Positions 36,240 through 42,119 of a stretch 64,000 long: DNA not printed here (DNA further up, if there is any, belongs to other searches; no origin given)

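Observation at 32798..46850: Second, permuted paralogous copy of the same six-component module, ending in an OprO/P-type porin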

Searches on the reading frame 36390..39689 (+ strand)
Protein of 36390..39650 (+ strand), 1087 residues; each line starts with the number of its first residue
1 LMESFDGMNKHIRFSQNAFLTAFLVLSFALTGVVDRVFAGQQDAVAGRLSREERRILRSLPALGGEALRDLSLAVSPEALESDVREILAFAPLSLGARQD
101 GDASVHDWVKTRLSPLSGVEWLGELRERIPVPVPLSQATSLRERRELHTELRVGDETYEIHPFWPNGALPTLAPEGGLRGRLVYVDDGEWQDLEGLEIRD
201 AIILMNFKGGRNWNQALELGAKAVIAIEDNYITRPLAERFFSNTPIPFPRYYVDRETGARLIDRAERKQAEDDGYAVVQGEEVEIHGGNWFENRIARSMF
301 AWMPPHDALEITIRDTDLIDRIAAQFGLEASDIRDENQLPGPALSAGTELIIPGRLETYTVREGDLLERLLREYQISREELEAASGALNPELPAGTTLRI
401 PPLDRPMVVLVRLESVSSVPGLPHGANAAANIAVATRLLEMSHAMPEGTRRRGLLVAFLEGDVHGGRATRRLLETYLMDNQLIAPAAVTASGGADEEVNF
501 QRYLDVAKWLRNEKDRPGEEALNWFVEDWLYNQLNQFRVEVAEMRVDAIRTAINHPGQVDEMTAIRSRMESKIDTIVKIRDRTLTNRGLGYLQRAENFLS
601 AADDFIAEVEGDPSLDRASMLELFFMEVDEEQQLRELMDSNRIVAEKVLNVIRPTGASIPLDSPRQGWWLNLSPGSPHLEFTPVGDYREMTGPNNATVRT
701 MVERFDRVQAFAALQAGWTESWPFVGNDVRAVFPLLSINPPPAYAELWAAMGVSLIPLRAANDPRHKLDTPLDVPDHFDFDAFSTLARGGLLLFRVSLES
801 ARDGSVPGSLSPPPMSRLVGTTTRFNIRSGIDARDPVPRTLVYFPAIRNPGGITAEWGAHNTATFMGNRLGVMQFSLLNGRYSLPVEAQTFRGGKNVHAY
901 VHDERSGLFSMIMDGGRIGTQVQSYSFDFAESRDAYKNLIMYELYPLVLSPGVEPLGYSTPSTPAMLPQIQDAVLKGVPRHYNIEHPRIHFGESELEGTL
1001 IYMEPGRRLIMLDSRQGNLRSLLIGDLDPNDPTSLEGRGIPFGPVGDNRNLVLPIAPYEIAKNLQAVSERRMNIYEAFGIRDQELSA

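Call 46: search_protein_families(library=pfam, alignment_id=A2, max_evalue=0.01)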
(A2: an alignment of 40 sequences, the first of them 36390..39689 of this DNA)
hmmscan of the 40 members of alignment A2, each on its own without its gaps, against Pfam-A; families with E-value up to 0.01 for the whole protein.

A. member 1, window:36390-39689:+ (1100 aa): 1 family
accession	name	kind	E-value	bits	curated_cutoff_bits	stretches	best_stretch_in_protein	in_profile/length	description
PF01476.26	LysM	-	1.3e-11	44.6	20.9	2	317-353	7-43/43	LysM domain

B. families by the number of members that match (of 40 scanned): 52 families (the first 25 are shown)
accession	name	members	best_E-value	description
PF04389.22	Peptidase_M28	22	9e-13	Peptidase family M28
PF01476.26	LysM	8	7.1e-19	LysM domain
PF23473.1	LysM3_LYK4_5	4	1.6e-06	LYK4/5 LysM3 domain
PF23446.1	LysM1_NFP_LYK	2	2.4e-06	NFP/LYK LysM1 domain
PF02225.27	PA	2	0.0026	PA domain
PF25173.1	Beta-prop_WDR3_1st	1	7.7e-68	WDR3 first beta-propeller domain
PF00400.38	WD40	1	2.3e-64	WD domain, G-beta repeat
PF25174.1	Beta-prop_THOC3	1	1.5e-51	THOC3 beta-propeller domain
PF25391.1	WD40_Gbeta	1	3e-51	G protein beta WD-40 repeat protein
PF24814.1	WD40_Prp19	1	1.7e-44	Prp19 WD40 domain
PF24817.1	WD40_WDHD1_1st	1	1.2e-39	WDHD1 first WD40 domain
PF25175.1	Beta-prop_WDR5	1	8.3e-38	WDR5 beta-propeller domain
PF24807.1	WD40_CDC20-Fz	1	1.4e-31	CDC20/Fizzy WD40 domain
PF23414.1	Beta-prop_EML_2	1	2.5e-31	Echinoderm microtubule-associated protein second beta-propeller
PF24805.1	EIF3I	1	7.8e-31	EIF3I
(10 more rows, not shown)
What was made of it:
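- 37323..37595 (+): Two LysM domains (residues 312-402); specific to the copy-2 clade. LysM found in 8 of 40 family members scanned (call 46).
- LysM is confined to the copy-2 clade, 8 of 40 members (call 46).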

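Call 82: search_protein_families(library=padloc, proteins=[window:36390-39650:+], max_evalue=0.01)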
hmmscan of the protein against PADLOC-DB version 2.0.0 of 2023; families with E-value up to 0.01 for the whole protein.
window:36390-39650:+ (1087 aa): 0 families

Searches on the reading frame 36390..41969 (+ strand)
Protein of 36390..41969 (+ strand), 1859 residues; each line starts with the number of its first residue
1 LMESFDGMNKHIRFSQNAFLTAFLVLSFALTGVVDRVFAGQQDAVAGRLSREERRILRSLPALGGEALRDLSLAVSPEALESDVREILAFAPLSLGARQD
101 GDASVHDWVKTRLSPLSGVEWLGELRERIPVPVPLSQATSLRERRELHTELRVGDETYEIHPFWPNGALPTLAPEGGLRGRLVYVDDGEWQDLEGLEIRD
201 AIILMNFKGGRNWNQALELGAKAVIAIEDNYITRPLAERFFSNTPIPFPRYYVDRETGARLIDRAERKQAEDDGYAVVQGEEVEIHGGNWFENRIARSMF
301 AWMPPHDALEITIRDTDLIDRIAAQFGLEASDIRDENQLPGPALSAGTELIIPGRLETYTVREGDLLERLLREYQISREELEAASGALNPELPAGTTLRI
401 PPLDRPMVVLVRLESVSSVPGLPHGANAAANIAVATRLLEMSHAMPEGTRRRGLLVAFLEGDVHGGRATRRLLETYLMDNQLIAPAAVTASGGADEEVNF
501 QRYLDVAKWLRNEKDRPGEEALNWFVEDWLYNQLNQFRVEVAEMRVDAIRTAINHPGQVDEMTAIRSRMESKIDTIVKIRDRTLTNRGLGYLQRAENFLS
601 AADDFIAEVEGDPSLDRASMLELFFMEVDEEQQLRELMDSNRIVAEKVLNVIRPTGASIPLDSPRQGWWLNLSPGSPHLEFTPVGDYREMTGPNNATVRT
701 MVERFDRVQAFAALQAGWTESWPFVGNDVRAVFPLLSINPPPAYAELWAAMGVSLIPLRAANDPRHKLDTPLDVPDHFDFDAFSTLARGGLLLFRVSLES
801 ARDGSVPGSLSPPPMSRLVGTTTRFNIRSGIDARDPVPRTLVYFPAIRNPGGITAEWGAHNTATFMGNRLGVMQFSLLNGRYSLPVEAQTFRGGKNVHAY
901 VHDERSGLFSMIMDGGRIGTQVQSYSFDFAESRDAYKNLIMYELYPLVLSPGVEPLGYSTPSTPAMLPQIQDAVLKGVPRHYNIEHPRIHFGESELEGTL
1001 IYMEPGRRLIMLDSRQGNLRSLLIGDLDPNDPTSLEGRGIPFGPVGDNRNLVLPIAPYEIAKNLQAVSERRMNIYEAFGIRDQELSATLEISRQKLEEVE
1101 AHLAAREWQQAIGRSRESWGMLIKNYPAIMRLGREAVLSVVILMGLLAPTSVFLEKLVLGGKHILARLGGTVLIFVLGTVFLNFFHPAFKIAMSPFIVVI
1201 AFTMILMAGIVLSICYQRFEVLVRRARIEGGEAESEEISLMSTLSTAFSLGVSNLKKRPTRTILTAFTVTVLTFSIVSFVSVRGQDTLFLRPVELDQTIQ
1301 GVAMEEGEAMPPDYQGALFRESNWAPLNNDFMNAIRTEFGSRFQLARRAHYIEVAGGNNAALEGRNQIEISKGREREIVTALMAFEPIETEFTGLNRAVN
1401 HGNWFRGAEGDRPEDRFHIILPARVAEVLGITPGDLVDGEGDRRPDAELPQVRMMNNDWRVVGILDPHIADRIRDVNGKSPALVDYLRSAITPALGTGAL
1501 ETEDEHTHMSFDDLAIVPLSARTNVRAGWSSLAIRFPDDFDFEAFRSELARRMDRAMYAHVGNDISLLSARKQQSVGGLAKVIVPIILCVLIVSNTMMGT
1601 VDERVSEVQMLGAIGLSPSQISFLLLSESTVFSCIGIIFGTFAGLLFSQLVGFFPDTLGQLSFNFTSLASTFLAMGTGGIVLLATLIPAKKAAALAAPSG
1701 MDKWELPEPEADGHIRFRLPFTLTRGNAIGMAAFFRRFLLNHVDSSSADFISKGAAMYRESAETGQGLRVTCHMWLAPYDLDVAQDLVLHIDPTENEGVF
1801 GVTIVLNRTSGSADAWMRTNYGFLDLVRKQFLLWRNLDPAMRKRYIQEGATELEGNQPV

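Call 5: search_protein_families(library=pfam, proteins=[window:36390-41969:+], max_evalue=0.01)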
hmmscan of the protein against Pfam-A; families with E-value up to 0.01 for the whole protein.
window:36390-41969:+ (1859 aa): 2 families
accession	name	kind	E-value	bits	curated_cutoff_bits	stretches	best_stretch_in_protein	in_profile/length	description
PF01476.26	LysM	-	4.4e-11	43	20.9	2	317-353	7-43/43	LysM domain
PF02687.27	FtsX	-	9.5e-11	42.2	25.5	1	1586-1693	8-116/120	FtsX-like permease C-terminal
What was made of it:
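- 36390..41969 (+): Giant FtsX protein (1859 aa): signal peptide, periplasmic PA and M28-like pseudo-peptidase with two LysM domains, three-helix membrane bundle, one FtsX unit, cytoplasmic C-terminal domain. Pfam LysM and FtsX (call 5).
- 37323..37595 (+): Pfam LysM, E 4e-11 (call 5).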

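Call 7: search_protein_families(library=ncbifam, proteins=[window:36390-41969:+], max_evalue=0.01)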
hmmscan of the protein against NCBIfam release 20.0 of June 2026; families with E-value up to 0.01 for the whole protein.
window:36390-41969:+ (1859 aa): 3 families
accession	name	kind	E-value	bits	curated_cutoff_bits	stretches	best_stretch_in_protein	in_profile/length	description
TIGR03434.1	ADOP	subfamily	0.00051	18.3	622.3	1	1584-1695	275-393/803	ADOP family duplicated permease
NF007826.0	PRK10535.1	equivalog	0.0014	16.9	966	1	1584-1695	531-639/648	macrolide ABC transporter ATP-binding protein/permease MacB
NF008076.0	PRK10814.1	exception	0.0066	15.5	473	0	1576-1696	267-391/399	lipoprotein-releasing ABC transporter permease subunit LolC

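Call 37: search_solved_structures(query=window:36390-41966:+, max_evalue=1, show_alignments=1)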
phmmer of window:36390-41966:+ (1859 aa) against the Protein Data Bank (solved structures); distinct sequences matched with E-value up to 1: 18.
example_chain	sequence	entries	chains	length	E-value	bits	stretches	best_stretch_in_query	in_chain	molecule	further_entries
9w37_A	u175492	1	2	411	2.3e-06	28.2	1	1566-1684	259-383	LolF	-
9w2w_A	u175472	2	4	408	2.5e-06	28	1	1566-1683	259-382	LolF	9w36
9w35_A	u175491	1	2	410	2.6e-06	28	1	1566-1683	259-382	LolF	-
4uz2_A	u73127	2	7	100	8.7e-06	26.3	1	312-402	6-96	CELL WALL-BINDING ENDOPEPTIDASE-RELATED PROTEIN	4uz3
4xcm_A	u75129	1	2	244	8.4e-05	23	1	312-402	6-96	Cell wall-binding endopeptidase-related protein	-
4s3k_A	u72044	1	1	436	0.00095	19.5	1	312-403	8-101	Spore germination protein YaaH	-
5gko_A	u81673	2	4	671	0.0014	19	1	1582-1696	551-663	Macrolide export ATP-binding/permease protein MacB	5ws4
9o9x_C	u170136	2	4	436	0.002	18.5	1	1583-1693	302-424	ABC transporter permease YtrF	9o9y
4s3j_A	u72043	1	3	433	0.04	14.1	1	311-428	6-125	Cortical-lytic enzyme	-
7arh_C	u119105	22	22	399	0.056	13.7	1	1571-1696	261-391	Lipoprotein-releasing ABC transporter permease subunit LolC | Lipo-releasing system transmembrane protein lolC | Lipoprotein-releasing system transmembrane prot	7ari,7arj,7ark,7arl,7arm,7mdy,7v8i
5lil_A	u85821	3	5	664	0.076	13.2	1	1584-1696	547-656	Macrolide export ATP-binding/permease protein MacB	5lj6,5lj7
2mkx_A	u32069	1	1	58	0.13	12.4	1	311-353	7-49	Autolysin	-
7mdx_A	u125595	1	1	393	0.14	12.3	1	1571-1695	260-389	Lipoprotein-releasing system transmembrane protein LolC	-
2mtz_A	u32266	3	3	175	0.19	11.9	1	355-410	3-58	Putative L,D-transpeptidase YkuD | L, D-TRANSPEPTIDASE YKUD | PUTATIVE L, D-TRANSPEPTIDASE YKUD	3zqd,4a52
4a1i_A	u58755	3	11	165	0.44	10.7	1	357-410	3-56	PUTATIVE L, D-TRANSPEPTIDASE YKUD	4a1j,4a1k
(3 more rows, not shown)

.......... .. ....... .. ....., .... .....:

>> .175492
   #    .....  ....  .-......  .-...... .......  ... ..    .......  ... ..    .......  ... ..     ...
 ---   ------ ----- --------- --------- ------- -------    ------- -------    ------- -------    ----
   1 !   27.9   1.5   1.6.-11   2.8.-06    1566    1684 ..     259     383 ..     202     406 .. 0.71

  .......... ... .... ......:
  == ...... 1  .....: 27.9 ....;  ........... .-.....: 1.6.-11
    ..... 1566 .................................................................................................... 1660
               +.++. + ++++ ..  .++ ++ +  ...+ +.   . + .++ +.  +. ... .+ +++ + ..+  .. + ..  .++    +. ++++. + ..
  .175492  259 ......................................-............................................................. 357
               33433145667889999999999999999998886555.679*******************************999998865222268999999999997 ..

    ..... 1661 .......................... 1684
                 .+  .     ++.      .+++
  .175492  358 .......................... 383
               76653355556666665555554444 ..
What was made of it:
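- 36390..41969 (+): PDB sequence hits to LolF, MacB and LolC and to LysM proteins (call 37).
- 37323..37595 (+): PDB hits 4uz2 and 4xcm (call 37).
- The giant protein of this clade has two LysM domains (calls 5, 37, 46).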

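Call 71: search_protein_families(library=padloc, proteins=[window:36390-41969:+], max_evalue=0.001)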
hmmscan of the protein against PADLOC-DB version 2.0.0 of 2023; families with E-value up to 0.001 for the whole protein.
window:36390-41969:+ (1859 aa): 2 families
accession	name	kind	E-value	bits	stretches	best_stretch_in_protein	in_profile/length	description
PDLC01991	CARF_m8--CARF_LolE_TM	-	2.3e-44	149.7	1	1086-1807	25-656/810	-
PDLC01990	CARF_m8--CARF_Beta-galactosidase_LolE_TM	-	9.7e-11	37.7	1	1580-1730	1414-1563/1791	-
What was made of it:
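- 36390..41969 (+): PADLOC model PDLC01991, E 2e-44 (call 71).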
